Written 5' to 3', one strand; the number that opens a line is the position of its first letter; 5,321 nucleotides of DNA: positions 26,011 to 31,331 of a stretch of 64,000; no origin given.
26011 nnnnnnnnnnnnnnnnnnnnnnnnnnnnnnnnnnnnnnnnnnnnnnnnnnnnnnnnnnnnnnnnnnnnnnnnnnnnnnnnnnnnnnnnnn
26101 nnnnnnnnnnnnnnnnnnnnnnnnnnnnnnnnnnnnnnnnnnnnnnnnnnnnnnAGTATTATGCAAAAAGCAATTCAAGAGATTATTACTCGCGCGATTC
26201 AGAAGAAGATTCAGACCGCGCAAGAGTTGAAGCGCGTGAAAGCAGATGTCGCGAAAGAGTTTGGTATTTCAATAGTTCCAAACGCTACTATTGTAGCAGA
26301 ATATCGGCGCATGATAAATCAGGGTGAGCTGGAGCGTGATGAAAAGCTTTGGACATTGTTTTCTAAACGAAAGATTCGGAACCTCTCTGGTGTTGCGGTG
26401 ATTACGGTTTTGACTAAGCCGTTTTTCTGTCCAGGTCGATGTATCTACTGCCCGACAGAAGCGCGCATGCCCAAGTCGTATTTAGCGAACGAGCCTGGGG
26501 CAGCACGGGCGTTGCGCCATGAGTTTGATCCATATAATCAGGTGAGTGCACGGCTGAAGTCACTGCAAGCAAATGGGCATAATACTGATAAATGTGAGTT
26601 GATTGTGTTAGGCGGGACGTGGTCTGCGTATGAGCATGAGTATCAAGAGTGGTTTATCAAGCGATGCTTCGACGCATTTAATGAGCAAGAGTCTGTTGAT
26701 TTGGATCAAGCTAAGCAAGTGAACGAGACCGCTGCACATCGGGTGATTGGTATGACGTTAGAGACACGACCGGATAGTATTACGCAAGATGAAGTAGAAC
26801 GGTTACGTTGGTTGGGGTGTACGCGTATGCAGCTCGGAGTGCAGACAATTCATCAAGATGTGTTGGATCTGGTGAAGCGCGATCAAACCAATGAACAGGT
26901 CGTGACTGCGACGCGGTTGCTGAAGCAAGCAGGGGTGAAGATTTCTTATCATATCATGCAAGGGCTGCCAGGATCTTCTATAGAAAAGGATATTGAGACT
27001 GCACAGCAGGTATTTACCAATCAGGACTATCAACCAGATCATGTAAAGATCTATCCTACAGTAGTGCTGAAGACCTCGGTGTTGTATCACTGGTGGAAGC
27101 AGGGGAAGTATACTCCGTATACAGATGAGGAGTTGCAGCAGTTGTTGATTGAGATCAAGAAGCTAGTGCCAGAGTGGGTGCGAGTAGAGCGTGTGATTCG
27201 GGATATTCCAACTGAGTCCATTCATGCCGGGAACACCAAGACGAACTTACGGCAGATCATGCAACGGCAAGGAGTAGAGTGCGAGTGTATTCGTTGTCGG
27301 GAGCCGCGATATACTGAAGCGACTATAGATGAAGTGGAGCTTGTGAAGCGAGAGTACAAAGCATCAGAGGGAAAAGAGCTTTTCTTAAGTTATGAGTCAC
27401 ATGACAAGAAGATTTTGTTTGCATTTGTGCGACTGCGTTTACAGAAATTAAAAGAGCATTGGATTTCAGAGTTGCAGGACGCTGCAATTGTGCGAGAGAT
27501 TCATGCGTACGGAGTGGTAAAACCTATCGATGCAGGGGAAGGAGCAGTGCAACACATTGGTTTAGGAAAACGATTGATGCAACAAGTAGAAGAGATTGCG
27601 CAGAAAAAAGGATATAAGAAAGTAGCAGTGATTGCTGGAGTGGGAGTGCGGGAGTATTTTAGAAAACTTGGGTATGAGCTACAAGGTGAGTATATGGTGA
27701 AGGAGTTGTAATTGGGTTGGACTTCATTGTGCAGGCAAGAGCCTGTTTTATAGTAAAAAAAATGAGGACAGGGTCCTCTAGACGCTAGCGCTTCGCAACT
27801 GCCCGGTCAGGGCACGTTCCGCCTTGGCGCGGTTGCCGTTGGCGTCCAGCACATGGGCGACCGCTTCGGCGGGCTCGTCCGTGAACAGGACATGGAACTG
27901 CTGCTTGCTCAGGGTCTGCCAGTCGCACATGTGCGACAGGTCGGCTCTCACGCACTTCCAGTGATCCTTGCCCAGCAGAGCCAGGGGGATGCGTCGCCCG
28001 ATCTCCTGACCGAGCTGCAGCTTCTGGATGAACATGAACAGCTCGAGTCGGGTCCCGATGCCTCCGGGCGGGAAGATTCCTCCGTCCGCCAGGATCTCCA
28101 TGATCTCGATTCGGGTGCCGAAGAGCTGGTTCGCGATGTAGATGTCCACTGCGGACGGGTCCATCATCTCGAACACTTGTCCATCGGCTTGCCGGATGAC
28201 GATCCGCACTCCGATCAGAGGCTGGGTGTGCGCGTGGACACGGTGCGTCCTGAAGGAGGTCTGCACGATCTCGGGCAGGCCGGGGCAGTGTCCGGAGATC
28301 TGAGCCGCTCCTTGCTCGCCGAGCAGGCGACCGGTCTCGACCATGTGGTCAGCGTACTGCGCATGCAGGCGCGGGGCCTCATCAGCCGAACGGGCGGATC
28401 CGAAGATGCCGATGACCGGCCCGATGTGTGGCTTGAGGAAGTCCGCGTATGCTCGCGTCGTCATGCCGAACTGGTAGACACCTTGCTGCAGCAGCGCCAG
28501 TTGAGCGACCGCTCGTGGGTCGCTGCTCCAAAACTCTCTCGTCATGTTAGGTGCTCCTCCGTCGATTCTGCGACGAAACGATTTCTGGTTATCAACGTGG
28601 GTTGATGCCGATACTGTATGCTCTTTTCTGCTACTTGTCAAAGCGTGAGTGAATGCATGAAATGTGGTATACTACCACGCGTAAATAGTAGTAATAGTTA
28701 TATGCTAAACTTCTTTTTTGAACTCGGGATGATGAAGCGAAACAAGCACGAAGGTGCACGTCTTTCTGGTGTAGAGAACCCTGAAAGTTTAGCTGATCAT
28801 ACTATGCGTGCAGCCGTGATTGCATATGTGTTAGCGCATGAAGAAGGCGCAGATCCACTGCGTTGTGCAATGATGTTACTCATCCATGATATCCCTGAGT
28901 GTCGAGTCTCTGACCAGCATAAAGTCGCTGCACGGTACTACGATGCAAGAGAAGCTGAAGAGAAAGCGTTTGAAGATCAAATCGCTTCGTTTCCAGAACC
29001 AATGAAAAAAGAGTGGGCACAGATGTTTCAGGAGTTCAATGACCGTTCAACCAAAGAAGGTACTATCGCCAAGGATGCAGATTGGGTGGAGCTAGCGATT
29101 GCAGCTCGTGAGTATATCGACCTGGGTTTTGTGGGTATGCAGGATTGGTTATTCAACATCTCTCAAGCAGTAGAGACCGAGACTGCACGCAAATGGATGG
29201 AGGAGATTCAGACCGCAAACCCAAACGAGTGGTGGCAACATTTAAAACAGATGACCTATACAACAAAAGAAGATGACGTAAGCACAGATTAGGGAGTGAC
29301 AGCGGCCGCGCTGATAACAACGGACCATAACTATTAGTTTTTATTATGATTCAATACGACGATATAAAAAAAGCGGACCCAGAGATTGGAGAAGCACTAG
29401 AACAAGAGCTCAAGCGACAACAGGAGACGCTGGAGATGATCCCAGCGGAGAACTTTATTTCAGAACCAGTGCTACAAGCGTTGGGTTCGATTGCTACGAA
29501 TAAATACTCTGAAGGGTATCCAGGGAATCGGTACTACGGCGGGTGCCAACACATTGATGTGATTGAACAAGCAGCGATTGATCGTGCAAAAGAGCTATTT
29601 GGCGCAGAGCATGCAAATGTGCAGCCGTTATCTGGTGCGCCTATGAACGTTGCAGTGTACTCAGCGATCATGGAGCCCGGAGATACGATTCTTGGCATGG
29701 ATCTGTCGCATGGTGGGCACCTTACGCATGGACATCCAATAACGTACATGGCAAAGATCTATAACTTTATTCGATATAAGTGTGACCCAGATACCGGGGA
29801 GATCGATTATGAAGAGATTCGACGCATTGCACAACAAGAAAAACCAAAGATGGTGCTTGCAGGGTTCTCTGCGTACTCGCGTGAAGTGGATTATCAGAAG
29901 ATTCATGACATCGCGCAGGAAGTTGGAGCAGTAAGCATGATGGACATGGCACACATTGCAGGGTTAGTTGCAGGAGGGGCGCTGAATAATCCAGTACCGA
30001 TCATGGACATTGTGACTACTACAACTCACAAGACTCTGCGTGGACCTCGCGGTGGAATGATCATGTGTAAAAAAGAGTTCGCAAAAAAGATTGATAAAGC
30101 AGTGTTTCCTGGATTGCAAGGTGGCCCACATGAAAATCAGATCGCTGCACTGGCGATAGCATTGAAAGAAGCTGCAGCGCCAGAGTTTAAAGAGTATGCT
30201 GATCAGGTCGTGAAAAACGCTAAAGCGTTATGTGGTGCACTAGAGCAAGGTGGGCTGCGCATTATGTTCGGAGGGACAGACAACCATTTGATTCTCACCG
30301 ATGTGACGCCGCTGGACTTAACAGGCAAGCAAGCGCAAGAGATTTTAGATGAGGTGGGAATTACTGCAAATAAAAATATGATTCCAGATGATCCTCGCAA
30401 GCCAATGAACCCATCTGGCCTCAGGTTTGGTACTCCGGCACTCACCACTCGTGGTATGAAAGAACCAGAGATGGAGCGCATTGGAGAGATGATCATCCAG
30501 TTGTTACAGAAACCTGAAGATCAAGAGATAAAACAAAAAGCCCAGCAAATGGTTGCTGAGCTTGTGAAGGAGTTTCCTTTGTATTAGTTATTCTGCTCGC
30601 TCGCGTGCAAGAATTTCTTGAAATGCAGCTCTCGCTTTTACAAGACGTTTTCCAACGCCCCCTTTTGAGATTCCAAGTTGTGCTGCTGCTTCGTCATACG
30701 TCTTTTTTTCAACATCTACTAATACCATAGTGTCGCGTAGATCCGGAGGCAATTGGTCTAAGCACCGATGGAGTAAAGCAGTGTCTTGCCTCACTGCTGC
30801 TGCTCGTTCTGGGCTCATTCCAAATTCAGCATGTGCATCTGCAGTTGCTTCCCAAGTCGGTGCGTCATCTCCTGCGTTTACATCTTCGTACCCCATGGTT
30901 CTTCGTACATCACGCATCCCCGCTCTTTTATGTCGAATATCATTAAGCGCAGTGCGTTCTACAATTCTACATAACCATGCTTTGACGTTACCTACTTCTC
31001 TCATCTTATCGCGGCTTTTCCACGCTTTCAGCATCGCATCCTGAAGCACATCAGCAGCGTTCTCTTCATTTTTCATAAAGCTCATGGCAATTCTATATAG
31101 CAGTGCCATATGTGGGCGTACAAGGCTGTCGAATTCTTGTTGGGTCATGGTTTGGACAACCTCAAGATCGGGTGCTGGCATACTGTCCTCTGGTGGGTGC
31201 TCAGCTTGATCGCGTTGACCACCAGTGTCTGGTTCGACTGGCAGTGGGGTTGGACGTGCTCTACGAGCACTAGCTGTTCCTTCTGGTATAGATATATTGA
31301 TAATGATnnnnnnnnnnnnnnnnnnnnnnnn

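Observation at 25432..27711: Divergent Elp3 / Trm9-like pair: a eukaryote- or archaea-type mcm5U34 tRNA wobble-modification module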

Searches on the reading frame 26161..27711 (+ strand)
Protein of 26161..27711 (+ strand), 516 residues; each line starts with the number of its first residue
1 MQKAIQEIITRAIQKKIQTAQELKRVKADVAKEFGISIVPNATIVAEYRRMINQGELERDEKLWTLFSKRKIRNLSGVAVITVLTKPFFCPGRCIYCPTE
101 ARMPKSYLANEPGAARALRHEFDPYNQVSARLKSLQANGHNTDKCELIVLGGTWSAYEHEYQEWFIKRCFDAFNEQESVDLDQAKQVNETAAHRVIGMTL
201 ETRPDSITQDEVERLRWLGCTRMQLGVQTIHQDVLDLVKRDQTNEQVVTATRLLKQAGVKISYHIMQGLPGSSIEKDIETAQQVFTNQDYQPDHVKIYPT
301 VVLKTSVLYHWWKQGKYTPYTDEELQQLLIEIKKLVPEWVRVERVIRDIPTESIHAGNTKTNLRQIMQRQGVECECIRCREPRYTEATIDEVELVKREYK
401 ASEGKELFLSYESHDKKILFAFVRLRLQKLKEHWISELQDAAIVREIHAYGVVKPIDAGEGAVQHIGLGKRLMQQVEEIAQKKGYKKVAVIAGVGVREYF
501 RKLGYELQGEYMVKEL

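Call 4: search_protein_families(library=pfam, proteins=[window:26161-27711:+], max_evalue=0.01)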
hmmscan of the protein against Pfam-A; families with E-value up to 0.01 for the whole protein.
window:26161-27711:+ (516 aa): 6 families
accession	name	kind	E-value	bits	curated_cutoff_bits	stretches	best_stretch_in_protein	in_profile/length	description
PF16199.10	Radical_SAM_C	-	7.7e-23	80.8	31.9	1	292-366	1-76/85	Radical_SAM C-terminal domain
PF04055.27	Radical_SAM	-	2.3e-17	64.1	29.5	1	89-281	6-163/166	Radical SAM superfamily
PF23613.1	ELP3_N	-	0.00019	21.8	27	1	1-43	1-44/70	ELP3 N-terminal domain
PF00583.31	Acetyltransf_1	-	0.00054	20.6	20.7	1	463-505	71-116/116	Acetyltransferase (GNAT) family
PF13673.13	Acetyltransf_10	-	0.0009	19.7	23.6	1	462-510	62-112/128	Acetyltransferase (GNAT) domain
PF13508.13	Acetyltransf_7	-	0.0053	17.6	27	0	463-506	40-83/84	Acetyltransferase (GNAT) domain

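Call 5: search_protein_families(library=ncbifam, proteins=[window:26161-27711:+], max_evalue=0.01)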
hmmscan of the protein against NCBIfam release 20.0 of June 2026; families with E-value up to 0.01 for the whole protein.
window:26161-27711:+ (516 aa): 29 families (the best 25 are shown)
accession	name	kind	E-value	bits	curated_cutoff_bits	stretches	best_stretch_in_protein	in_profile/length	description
TIGR01211.1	ELP3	subfamily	9.4e-168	558.9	350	1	8-516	2-522/522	tRNA uridine(34) 5-carboxymethylaminomethyl modification radical SAM/GNAT enzyme Elp3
TIGR01212.1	TIGR01212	equivalog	2.9e-23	82.5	180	1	191-368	105-283/302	tRNA modification radical SAM protein MnmL/YtqA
TIGR03994.1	rSAM_HemZ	equivalog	2.1e-15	56.8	321.4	1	89-329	93-303/401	coproporphyrinogen dehydrogenase HemZ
TIGR00539.1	hemN_rel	equivalog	2.8e-13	49.7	205.4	1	193-318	84-204/361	radical SAM family heme chaperone HemW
NF006060.0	PRK08207.1-3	equivalog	3.5e-12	45.9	653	1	85-333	154-378/477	coproporphyrinogen III oxidase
NF006067.1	PRK08208.1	equivalog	8.3e-11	41.5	380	1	191-314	120-244/427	STM4012 family radical SAM protein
TIGR01210.1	TIGR01210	equivalog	3.2e-09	36.4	212.15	1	194-331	100-241/313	archaeosine biosynthesis radical SAM protein RaSEA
TIGR04107.1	rSAM_HutW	equivalog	4.6e-09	35.6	400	1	198-324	130-254/419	heme anaerobic degradation radical SAM methyltransferase ChuW/HutW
TIGR04385.1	B12_rSAM_cofa1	equivalog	8e-09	35.2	450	1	203-286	280-362/438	B12 lower ligand biosynthesis radical SAM protein BzaD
NF006064.0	PRK08207.2-2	equivalog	2.4e-08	33.4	504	1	89-335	153-369/465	coproporphyrinogen III oxidase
NF004567.0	PRK05904.1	equivalog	3e-08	33.3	355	1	189-328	83-216/353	coproporphyrinogen III oxidase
TIGR00538.1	hemN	equivalog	3.1e-08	32.9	324.95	1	196-299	138-239/454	oxygen-independent coproporphyrinogen III oxidase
TIGR04013.1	B12_SAM_MJ_1487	hypoth_equivalog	5.1e-08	32.2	251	1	201-284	246-330/382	TIGR04013 family B12-binding domain/radical SAM domain-containing protein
NF005133.0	PRK06582.1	equivalog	7.5e-08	31.8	597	1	196-323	98-222/390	coproporphyrinogen III oxidase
NF006062.0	PRK08207.1-5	equivalog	8.6e-08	31.4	1007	1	81-311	149-354/476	coproporphyrinogen III oxidase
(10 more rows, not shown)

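Call 7: search_solved_structures(query=window:26161-27711:+, max_evalue=0.001, show_alignments=1)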
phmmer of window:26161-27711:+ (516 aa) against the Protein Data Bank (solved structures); distinct sequences matched with E-value up to 0.001: 9.
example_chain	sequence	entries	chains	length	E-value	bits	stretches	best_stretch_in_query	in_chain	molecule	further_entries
6iaz_A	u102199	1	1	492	1.9e-130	438.9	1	59-516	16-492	Histone acetyltransferase, ELP3 family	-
6iad_A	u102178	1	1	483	2.5e-130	438.6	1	63-516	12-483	Histone acetyltransferase, ELP3 family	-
6ia8_A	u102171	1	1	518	2.6e-130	438.5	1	59-516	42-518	Histone acetyltransferase, ELP3 family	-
5l7j_A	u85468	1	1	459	1e-116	393.7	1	69-516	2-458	ELP3 family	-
6ia6_A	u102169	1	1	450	1.3e-110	373.5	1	68-516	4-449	ELP3 family, ELP3 family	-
5l7l_A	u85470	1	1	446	6e-110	371.3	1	69-516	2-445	ELP3 family, ELP3 family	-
8ptx_C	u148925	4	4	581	3e-100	339.4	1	7-515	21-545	Elongator complex protein 3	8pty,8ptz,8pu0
8avg_C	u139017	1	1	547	1.2e-97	330.8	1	67-515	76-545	Elongator complex protein 3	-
6qk7_C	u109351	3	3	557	5e-97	328.7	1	67-515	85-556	Elongator complex protein 3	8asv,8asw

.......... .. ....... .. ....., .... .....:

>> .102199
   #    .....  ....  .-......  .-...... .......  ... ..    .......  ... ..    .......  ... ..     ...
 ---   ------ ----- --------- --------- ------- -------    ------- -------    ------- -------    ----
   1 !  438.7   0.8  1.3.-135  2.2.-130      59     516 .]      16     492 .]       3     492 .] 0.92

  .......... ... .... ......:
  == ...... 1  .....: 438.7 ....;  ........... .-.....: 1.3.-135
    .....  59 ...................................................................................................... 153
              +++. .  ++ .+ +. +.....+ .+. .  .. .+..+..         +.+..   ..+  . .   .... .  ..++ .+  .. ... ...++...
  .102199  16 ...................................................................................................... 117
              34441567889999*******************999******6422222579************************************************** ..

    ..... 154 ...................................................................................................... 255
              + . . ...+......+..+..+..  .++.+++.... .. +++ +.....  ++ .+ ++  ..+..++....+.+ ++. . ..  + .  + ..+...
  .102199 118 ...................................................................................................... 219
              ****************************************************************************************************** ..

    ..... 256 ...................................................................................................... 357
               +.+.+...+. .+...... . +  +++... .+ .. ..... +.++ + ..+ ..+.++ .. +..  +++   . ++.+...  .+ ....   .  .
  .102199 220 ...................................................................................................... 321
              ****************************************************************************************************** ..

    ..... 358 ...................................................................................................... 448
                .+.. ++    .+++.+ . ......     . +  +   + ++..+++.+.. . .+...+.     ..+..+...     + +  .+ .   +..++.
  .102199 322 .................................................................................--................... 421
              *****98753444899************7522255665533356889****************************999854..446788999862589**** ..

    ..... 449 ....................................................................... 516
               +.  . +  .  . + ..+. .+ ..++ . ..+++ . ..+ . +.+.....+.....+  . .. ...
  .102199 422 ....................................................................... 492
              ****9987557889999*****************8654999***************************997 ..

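Call 52: list_cluster_members(proteins=[window:26161-27711:+, window:25432-26154:-, window:29346-30587:+])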
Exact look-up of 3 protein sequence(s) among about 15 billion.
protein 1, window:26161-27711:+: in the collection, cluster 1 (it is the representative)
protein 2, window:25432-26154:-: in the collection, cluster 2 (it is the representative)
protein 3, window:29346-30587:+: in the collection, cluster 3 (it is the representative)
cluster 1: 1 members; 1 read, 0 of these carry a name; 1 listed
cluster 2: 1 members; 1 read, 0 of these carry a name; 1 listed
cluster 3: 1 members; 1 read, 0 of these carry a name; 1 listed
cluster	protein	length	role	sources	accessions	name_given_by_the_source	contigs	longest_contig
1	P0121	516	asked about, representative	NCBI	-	-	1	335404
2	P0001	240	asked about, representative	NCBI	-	-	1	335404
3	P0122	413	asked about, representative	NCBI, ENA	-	-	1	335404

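Call 53: find_encoding_contigs(protein=P0121, flank=10000, max_places=2)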
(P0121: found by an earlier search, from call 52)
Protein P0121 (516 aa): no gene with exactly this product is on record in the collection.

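Call 65: find_homologous_proteins(query=window:26161-27711:+, max_evalue=1e-20)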
Query window:26161-27711:+ (516 aa): 8000 proteins with E <= 1e-20 among 8000 candidates; the best 120 are listed.
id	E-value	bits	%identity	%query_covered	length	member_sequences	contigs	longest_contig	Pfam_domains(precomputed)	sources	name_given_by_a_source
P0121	0.0e+0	1166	100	100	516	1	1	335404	PF16199.11,PF04055.28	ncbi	-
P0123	1.6e-256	870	72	100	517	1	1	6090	PF16199.11,PF04055.28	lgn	-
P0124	1.1e-253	860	70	100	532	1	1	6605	PF16199.11,PF04055.28,PF23613.2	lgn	-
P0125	2.4e-253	859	71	100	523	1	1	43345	PF16199.11,PF04055.28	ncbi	ncbi:elongator complex protein 3 [Patescibacteria group bacterium]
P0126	2.5e-249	846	69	100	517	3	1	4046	PF16199.11,PF04055.28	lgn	-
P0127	2.8e-249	846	68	100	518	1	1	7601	PF16199.11,PF04055.28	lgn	-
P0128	1.7e-247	840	68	100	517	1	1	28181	PF16199.11,PF04055.28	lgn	-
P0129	1.9e-247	840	68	100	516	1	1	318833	PF16199.11,PF04055.28,PF23613.2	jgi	-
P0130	2.0e-247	840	68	100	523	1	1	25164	PF16199.11,PF04055.28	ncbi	-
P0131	7.3e-247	838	70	100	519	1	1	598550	PF16199.11,PF04055.28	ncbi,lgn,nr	ncbi:MAG: tRNA uridine(34) 5-carboxymethylaminomethyl modification radical SAM/GNAT enzyme Elp3 [Can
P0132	9.9e-247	837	69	100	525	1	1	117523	PF16199.11,PF04055.28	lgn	-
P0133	2.0e-246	836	68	100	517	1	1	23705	PF16199.11,PF04055.28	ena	-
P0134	5.2e-246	835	68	100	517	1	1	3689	PF16199.11,PF04055.28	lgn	-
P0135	2.6e-244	829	69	99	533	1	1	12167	PF16199.11,PF04055.28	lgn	-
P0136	2.9e-244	829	68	99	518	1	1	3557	PF16199.11,PF04055.28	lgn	-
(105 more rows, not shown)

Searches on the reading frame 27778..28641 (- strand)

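Call 33: search_protein_families(library=pfam, proteins=[window:27778-28641:-], max_evalue=0.001)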
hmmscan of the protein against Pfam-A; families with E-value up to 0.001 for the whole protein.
window:27778-28641:- (287 aa): 1 family
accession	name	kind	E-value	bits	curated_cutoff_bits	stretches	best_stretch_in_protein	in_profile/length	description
PF03641.19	Lysine_decarbox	-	2.5e-10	41.1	27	1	134-262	7-129/131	Possible lysine decarboxylase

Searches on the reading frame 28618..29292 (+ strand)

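Call 33: search_protein_families(library=pfam, proteins=[window:28618-29292:+], max_evalue=0.001)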
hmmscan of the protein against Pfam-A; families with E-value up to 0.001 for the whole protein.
window:28618-29292:+ (224 aa): 3 families
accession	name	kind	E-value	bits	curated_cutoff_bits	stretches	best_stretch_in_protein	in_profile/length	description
PF13023.12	HD_3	-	6.4e-24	85.2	22.5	1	37-167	2-135/165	HD domain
PF01966.28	HD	-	1.8e-09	38.3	22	1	59-158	2-114/116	HD domain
PF12917.13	YfbR-like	-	1.9e-08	34.6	25.9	1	52-167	20-145/182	5'-deoxynucleotidase YfbR-like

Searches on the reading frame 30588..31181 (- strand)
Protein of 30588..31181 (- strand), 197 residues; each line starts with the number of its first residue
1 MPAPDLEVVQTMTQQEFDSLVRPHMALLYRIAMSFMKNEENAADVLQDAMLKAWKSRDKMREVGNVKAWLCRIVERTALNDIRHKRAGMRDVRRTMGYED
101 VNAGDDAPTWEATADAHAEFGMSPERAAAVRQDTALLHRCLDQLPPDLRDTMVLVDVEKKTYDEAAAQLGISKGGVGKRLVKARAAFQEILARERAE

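Call 33: search_protein_families(library=pfam, proteins=[window:30588-31181:-], max_evalue=0.001)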
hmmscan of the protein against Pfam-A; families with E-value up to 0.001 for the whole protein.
window:30588-31181:- (197 aa): 3 families
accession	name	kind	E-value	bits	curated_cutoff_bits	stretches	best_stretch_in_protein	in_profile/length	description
PF04542.20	Sigma70_r2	-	2.8e-17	62.7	24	1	20-86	1-69/71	Sigma-70 region 2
PF08281.18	Sigma70_r4_2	-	8.7e-14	51.4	25.7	1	136-186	3-53/54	Sigma-70, region 4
PF04545.22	Sigma70_r4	-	3.6e-07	30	24.1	1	140-185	1-46/50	Sigma-70, region 4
